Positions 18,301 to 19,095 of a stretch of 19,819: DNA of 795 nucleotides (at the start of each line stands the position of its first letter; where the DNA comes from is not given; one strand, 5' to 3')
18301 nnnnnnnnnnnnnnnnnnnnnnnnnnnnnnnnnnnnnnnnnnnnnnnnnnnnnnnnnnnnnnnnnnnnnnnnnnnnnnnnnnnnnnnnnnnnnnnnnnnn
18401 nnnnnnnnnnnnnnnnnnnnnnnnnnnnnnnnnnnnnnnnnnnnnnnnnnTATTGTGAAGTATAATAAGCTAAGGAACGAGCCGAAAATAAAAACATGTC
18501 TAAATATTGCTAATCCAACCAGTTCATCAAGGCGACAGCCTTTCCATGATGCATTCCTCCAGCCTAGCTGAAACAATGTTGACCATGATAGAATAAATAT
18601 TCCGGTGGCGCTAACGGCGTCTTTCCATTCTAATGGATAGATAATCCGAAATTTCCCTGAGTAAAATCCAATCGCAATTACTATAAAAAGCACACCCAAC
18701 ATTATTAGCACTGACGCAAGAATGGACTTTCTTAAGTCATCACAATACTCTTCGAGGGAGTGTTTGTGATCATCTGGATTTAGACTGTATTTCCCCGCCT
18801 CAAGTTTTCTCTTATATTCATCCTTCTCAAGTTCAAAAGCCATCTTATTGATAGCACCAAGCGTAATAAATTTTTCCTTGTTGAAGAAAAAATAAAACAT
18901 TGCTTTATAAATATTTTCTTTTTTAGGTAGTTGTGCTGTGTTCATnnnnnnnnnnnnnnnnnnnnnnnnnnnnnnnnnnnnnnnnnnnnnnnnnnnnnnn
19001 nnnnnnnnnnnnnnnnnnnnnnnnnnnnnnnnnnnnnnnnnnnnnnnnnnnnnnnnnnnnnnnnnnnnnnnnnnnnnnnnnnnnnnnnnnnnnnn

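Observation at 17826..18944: Convergent pair of small predicted membrane proteins in AT-rich island DNA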

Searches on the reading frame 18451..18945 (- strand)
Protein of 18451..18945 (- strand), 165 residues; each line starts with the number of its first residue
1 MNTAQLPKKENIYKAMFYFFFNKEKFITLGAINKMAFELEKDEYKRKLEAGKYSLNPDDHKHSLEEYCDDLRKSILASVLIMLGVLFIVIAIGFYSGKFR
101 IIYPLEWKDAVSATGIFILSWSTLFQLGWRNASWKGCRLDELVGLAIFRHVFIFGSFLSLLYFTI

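Call 11: search_protein_families(proteins=[window:18451-18945:-], library=padloc, max_evalue=1)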
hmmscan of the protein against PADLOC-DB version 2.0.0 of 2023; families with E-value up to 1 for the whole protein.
window:18451-18945:- (165 aa): 0 families

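Call 12: search_protein_families(proteins=[window:18451-18945:-], library=ncbifam, max_evalue=1)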
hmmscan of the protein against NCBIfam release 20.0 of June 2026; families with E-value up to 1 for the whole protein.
window:18451-18945:- (165 aa): 0 families

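Call 13: search_protein_families(proteins=[window:18451-18945:-], library=phrogs, max_evalue=1)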
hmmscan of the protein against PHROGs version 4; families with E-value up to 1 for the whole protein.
window:18451-18945:- (165 aa): 2 families
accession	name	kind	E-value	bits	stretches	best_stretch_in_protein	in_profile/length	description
phrog_32029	-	unknown function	4.2e-25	89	1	2-95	2-96/97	-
phrog_35403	-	unknown function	0.27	12.7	1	34-83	22-71/87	-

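Call 14: profile_search(protein=window:18451-18945:-)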
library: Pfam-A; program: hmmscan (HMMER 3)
A. the first sequence (165 residues): domains with independent E <= 10: 2; with E <= 0.001: 0
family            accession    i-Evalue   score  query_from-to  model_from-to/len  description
DcuA_DcuB         PF03605.20      0.036    13.5      31-101       182-251/368  Anaerobic c4-dicarboxylate membrane transporter
DUF5113           PF17140.10       0.22    11.9      44-95        105-156/161  Domain of unknown function (DUF5113)

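Call 16: find_homologous_proteins(query=window:18451-18945:-, max_evalue=0.001)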
Query window:18451-18945:- (165 aa): 20 proteins with E <= 0.001 among 117 candidates.
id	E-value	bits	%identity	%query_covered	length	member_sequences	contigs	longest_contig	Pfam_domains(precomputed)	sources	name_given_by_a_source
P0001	5.1e-99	347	93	100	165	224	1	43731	-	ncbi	-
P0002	1.3e-91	323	87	100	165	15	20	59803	-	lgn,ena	-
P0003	4.7e-87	308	84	100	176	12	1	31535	-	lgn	-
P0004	1.1e-86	307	84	100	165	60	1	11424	-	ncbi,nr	ncbi:hypothetical protein KNX03_004344 [Salmonella enterica]|nr:hypothetical protein [Salmonella ent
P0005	1.7e-85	303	82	100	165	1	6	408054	-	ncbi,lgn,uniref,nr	ncbi:hypothetical protein [Salmonella enterica]|uniref:Uncharacterized protein n=1 Tax=Salmonella en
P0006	4.4e-85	302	84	100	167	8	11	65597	-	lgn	-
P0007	4.2e-84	298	82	100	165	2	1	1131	-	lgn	-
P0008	6.3e-74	265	72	100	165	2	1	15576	-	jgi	-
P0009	2.9e-68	247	86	81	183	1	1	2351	-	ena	-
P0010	2.3e-63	231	65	100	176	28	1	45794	-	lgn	-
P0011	1.6e-61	225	65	100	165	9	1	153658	-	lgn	-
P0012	2.3e-61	225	65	98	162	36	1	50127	-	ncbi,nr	ncbi:hypothetical protein E5F76_003908, partial [Salmonella enterica]|nr:hypothetical protein [Salmo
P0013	4.5e-60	220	64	100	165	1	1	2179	-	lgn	-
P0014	8.8e-54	200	54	96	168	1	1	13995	-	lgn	-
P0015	6.0e-53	197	53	100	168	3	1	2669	-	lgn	-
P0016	2.0e-48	182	51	100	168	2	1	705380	-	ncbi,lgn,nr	ncbi:hypothetical protein CG651_001956 [Salmonella enterica]|nr:hypothetical protein [Salmonella ent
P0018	7.2e-45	171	47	98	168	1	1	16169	-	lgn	-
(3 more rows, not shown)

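Call 18: find_encoding_contigs(protein=P0016, flank=10000, max_places=3)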
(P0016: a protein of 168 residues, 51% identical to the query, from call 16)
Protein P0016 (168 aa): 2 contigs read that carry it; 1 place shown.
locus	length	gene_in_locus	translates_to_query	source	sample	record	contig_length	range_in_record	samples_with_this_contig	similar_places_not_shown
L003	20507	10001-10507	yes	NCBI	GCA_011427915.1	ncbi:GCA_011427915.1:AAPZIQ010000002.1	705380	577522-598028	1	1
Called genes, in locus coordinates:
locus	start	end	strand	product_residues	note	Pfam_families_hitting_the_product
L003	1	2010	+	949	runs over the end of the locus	PF00176:SNF2-rel_dom, PF00270:DEAD, PF04851:ResIII, PF00271:Helicase_C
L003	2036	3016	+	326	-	PF00004:AAA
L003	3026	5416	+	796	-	PF27160:Y4kK_N, PF27210:Y4kK_2nd, PF00082:Peptidase_S8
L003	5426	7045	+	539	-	PF01555:N6_N4_Mtase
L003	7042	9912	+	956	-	PF04851:ResIII, PF18766:SWI2_SNF2 (weak)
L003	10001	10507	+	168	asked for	-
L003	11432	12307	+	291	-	PF12833:HTH_18, PF00165:HTH_AraC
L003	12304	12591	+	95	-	PF00196:GerE (weak)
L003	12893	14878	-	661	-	PF00005:ABC_tran, PF13304:AAA_21 (faint)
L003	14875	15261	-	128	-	-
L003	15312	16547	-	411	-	PF25984:BSH_YknX (faint), PF26002:Beta-barrel_AprE (weak)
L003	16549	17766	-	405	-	PF02321:OEP (faint)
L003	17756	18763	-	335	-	-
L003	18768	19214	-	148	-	-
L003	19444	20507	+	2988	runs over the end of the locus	PF19077:Big_13, PF19077:Big_13, PF19077:Big_13, PF19077:Big_13, PF19077:Big_13, PF19077:Big_13, PF17936:Big_6, PF19077:Big_13, +15 more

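Call 19: find_encoding_contigs(protein=P0011, flank=10000, max_places=3)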
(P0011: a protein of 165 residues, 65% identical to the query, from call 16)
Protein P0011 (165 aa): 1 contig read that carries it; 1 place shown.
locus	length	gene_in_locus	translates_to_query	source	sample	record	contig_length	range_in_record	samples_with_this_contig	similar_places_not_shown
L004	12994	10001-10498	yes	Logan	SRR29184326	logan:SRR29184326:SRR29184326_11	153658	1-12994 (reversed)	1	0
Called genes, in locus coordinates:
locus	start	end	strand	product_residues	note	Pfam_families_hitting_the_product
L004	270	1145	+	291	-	PF26340:DNA-SBD_ScoMcrA, PF13391:HNH_2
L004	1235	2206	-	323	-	PF01582:TIR (weak), PF13676:TIR_2, PF27176:Y4lF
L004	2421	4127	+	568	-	PF12161:HsdM_N, PF02384:N6_Mtase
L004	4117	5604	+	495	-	PF01420:Methylase_S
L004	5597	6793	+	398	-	PF14088:DUF4268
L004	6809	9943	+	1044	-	PF04313:HSDR_N, PF04851:ResIII, PF18766:SWI2_SNF2, PF22679:T1R_D3-like, PF11867:T1RH-like_C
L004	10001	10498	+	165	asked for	-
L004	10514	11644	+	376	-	PF08867:FRG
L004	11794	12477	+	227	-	PF12787:EcsC (weak)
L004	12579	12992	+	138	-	?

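Call 20: find_encoding_contigs(protein=P0010, flank=10000, max_places=3)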
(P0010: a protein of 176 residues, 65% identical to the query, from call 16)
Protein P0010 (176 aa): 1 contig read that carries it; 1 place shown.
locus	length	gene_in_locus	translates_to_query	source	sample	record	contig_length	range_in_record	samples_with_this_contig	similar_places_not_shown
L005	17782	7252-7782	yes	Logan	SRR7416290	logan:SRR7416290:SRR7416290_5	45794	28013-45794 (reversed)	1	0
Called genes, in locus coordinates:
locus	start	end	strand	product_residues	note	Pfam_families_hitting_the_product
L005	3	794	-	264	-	?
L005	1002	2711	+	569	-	PF12161:HsdM_N, PF02384:N6_Mtase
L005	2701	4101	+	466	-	PF01420:Methylase_S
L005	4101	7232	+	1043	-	PF04313:HSDR_N, PF04851:ResIII, PF18766:SWI2_SNF2, PF22679:T1R_D3-like, PF11867:T1RH-like_C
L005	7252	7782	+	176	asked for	-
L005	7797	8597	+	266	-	PF20320:DUF6615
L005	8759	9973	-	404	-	PF13356:Arm-DNA-bind_3, PF14659:Phage_int_SAM_3 (faint), PF22022:Phage_int_M, PF00589:Phage_integrase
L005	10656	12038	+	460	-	PF13347:MFS_2, PF07690:MFS_1 (faint)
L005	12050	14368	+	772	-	PF13802:Gal_mutarotas_2, PF01055:Glyco_hydro_31_2nd, PF21365:Glyco_hydro_31_3rd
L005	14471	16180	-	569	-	PF05170:AsmA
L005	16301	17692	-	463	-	PF00860:Xan_ur_permease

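Call 21: find_encoding_contigs(protein=P0018, flank=10000, max_places=3)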
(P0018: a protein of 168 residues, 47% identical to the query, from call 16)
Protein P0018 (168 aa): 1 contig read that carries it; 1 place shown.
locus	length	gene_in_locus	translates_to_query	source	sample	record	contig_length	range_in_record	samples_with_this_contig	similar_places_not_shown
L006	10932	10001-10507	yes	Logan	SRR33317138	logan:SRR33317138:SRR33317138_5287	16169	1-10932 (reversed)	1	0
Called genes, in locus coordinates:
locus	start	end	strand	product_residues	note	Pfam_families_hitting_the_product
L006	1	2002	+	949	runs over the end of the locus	PF00176:SNF2-rel_dom, PF13872:AAA_34 (faint), PF00270:DEAD, PF04851:ResIII, PF00271:Helicase_C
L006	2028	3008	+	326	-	PF00004:AAA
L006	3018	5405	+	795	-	PF27160:Y4kK_N, PF27210:Y4kK_2nd, PF00082:Peptidase_S8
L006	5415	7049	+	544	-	PF01555:N6_N4_Mtase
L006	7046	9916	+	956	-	PF04851:ResIII, PF18766:SWI2_SNF2 (weak)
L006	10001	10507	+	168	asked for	-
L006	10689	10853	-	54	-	-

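Call 22: find_encoding_contigs(protein=P0014, flank=10000, max_places=3)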
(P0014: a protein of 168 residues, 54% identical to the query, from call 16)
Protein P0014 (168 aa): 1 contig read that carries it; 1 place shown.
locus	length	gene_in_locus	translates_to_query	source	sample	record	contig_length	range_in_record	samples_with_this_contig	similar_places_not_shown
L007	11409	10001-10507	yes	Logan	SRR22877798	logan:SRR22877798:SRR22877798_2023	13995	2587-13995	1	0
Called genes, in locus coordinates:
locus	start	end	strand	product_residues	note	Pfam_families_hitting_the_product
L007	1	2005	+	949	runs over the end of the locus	PF00176:SNF2-rel_dom, PF00270:DEAD, PF04851:ResIII, PF00271:Helicase_C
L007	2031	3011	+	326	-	PF00004:AAA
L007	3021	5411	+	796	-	PF27160:Y4kK_N, PF27210:Y4kK_2nd, PF00082:Peptidase_S8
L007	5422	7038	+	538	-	PF01555:N6_N4_Mtase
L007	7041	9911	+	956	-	PF04851:ResIII, PF18766:SWI2_SNF2 (faint)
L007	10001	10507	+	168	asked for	-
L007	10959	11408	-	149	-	?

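Call 50: search_protein_representatives(alignment_id=A1)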
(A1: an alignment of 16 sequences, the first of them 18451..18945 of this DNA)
Query: 16 sequences, 165 profile positions. Proteins with E-value up to 0.001 (for the whole library): 218; up to 1e-10: 52; up to 1e-30: 5. The best 150 are listed.
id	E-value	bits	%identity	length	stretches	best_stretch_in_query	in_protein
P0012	1.9e-77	275.4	-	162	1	1-162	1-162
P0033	8.8e-74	263.5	-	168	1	1-165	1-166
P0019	1.4e-65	236.9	-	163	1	1-165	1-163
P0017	5.3e-39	150.4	-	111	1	1-88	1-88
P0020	1.7e-34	135.7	-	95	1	1-87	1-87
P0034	1.5e-29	119.6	-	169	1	4-163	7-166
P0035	1.4e-28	116.5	-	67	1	102-165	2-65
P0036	4.1e-26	108.5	-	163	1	8-164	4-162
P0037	4.6e-24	101.8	-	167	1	8-161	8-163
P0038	2.5e-23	99.4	-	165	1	9-159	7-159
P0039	8.6e-23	97.6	-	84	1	30-111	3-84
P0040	1.9e-21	93.3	-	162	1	8-162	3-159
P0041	6.1e-21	91.6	-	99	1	1-96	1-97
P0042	1.3e-19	87.3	-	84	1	4-59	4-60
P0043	3.8e-19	85.8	-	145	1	22-160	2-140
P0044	3.9e-19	85.8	-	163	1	6-163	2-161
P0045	4.0e-19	85.7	-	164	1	8-160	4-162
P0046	1.4e-18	83.9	-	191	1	4-161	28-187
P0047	1.5e-18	83.8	-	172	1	15-161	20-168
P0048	9.5e-18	81.2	-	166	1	10-162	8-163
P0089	8.5e-10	55.4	-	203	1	5-161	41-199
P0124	1.7e-07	47.9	-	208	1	12-160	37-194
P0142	1.2e-06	45.2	-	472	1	18-163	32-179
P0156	5.5e-06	43.0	-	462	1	15-157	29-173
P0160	6.8e-06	42.7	-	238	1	13-158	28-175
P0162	8.1e-06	42.4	-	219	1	14-162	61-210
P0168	1.3e-05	41.8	-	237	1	5-158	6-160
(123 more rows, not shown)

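Call 58: find_related_loci(query=A4, collection=genome_contigs, flank=6000)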
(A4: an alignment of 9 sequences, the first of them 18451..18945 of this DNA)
Query A4 (165 aa) in genome_contigs; peptide patterns used: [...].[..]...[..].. (x = any residue, [..] = any of these).
9 stretches matched a pattern; 3 encode a relative of the query (tblastn E <= 1e-3); 3 distinct loci.
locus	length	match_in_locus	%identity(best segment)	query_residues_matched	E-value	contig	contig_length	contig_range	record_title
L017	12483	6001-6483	48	5-165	1e-51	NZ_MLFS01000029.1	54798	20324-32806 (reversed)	Pantoea wallisii strain LMG 26277 Contig0029_, whole genome shotgun sequence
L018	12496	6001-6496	89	1-165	1e-84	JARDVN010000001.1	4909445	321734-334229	Citrobacter amalonaticus strain AUH_CA_2023_1 contig_2, whole genome shotgun sequence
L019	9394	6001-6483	47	5-165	2e-46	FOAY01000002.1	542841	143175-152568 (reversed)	Kosakonia sacchari strain SP1 genome assembly, contig: Ga0060208_102, whole genome shotgun sequence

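Call 59: predict_structure(alignment_id=A2)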
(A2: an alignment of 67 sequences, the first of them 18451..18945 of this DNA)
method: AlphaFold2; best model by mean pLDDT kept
length: 165 residues; sequences in the alignment: 67
mean_pLDDT: 90.3   pTM: 0.80
mean pLDDT of the five models: 90.3, 89.5, 88.4, 87.9, 85.8
residues with pLDDT >= 90: 124; 70-90: 34; 50-70: 4; < 50: 3
segments of 3 or more residues with pLDDT < 50: 1-3
pLDDT, mean of each block of 10 residues (from residue 1): 68 95 95 91 91 90 92 95 96 91 87 96 88 79 94 97 93
secondary structure, 60 per line:
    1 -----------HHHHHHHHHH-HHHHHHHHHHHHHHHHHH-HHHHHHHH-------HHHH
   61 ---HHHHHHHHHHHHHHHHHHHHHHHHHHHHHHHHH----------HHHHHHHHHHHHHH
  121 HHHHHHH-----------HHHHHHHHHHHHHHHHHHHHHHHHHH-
elements in order: H12-21 H23-40 H42-49 H57-60 H64-96 H107-127 H139-164

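Call 64: find_encoding_contigs(protein=P0036, flank=8000, max_places=4)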
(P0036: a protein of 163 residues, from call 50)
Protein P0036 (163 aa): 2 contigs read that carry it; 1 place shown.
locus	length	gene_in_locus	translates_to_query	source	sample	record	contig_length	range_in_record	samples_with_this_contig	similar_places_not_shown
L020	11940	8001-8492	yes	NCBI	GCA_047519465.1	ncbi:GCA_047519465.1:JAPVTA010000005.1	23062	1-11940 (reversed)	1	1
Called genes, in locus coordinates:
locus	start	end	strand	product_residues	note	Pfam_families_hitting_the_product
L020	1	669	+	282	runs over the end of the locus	PF02569:Pantoate_ligase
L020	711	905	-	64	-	-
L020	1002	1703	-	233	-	PF01553:Acyltransferase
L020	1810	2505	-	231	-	PF01558:POR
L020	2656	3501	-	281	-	PF02775:TPP_enzyme_C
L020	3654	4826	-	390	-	PF01855:POR_N, PF02780:Transketolase_C, PF17147:PFOR_II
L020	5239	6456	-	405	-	PF00180:Iso_dh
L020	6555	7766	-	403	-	PF00109:ketoacyl-synt, PF00108:Thiolase_N (weak), PF02801:Ketoacyl-synt_C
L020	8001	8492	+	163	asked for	-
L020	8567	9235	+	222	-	PF18734:HEPN_AbiU2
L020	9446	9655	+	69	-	PF04555:XhoI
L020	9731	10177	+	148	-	PF04555:XhoI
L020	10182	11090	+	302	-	PF08241:Methyltransf_11 (faint), PF13649:Methyltransf_25 (faint), PF01555:N6_N4_Mtase, PF01170:UPF0020 (weak)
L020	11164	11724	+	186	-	PF13489:Methyltransf_23, PF01209:Ubie_methyltran, PF01135:PCMT, PF01728:FtsJ, PF13847:Methyltransf_31, PF08241:Methyltransf_11, PF08242:Methyltransf_12, PF13649:Methyltransf_25, +2 more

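Call 65: find_encoding_contigs(protein=P0034, flank=8000, max_places=4)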
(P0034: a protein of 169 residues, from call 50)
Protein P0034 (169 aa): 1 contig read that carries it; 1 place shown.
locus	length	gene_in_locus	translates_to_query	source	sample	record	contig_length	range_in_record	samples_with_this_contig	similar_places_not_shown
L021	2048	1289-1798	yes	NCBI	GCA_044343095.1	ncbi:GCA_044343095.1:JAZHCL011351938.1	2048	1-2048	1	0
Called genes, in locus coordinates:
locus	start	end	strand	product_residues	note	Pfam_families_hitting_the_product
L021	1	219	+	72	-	?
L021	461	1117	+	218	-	PF14082:SduA_C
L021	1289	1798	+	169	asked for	-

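Call 66: fold_search(model_id=the predicted structure, library=pdb)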
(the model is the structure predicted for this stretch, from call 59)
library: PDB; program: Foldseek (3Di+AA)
matches with E <= 10: 53; with E <= 0.001: 0
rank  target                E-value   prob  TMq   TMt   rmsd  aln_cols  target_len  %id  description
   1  8vlw_B                2.0e+00  0.08  0.21  0.17  27.8       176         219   13  TolQ-TolR inner membrane protein complex from Acinetobacter baumannii (released 2025-01-15)
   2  3zcj_C                2.6e+00  0.13  0.27  0.25  10.8       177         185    7  Crystal structure of Helicobacter pylori T4SS protein CagL in a tetragonal crystal form with a helical RGD-motif (6 Mo (released 2013-10-09)
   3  7ruv_C                2.7e+00  0.05  0.17  0.18  18.9       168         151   11  Structure of Human ATP:Cobalamin Adenosyltransferase E193K bound to adenosylcobalamin (released 2021-11-24)
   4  8f6i_A                2.8e+00  0.04  0.15  0.10  20.3       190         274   10  Cryo-EM structure of a Zinc-loaded symmetrical D70A mutant of the YiiP-Fab complex (released 2023-02-08)
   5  4zvb_A                3.0e+00  0.08  0.23  0.24  19.1       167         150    9  Crystal structure of globin domain of the E. coli DosC - form II (ferrous) (released 2015-11-11)
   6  4zva_A                3.0e+00  0.08  0.21  0.23  18.9       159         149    9  Crystal structure of globin domain of the E. coli DosC - form I (ferric) (released 2015-11-11)
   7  7y5g_A                3.3e+00  0.14  0.32  0.19  13.8       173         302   10  Cryo-EM structure of a eukaryotic ZnT8 in the presence of zinc (released 2022-12-14)
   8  5vju                  3.4e+00  0.11  0.28  0.24  14.5       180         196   13  De Novo Photosynthetic Reaction Center Protein Variant Equipped with His-Tyr H-bond, Heme B, and Cd(II) ions (released 2018-04-25)
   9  4zvb_B                3.4e+00  0.08  0.21  0.23  18.8       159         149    9  Crystal structure of globin domain of the E. coli DosC - form II (ferrous) (released 2015-11-11)
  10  7ruu_C                3.6e+00  0.04  0.17  0.19  18.8       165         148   10  Structure of Human ATP:Cobalamin Adenosyltransferase R190C bound to adenosylcobalamin (released 2021-11-24)
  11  7ruu_D                4.2e+00  0.04  0.16  0.18  19.0       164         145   10  Structure of Human ATP:Cobalamin Adenosyltransferase R190C bound to adenosylcobalamin (released 2021-11-24)
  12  8xjg                  4.4e+00  0.04  0.18  0.20  22.9       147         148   17  Crystal structure of the YqeY protein from Vibrio parahaemolyticus (released 2024-05-22)
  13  7ruu_B                4.4e+00  0.04  0.17  0.18  18.9       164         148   12  Structure of Human ATP:Cobalamin Adenosyltransferase R190C bound to adenosylcobalamin (released 2021-11-24)
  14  3m3w_A                5.4e+00  0.04  0.20  0.13  36.1       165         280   10  Crystal structure of mouse PACSIN3 BAR domain mutant (released 2011-03-16)
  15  8zb0_A                5.7e+00  0.11  0.31  0.17  14.7       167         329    8  Cryo-EM structure of human ZnT1 (released 2025-03-12)
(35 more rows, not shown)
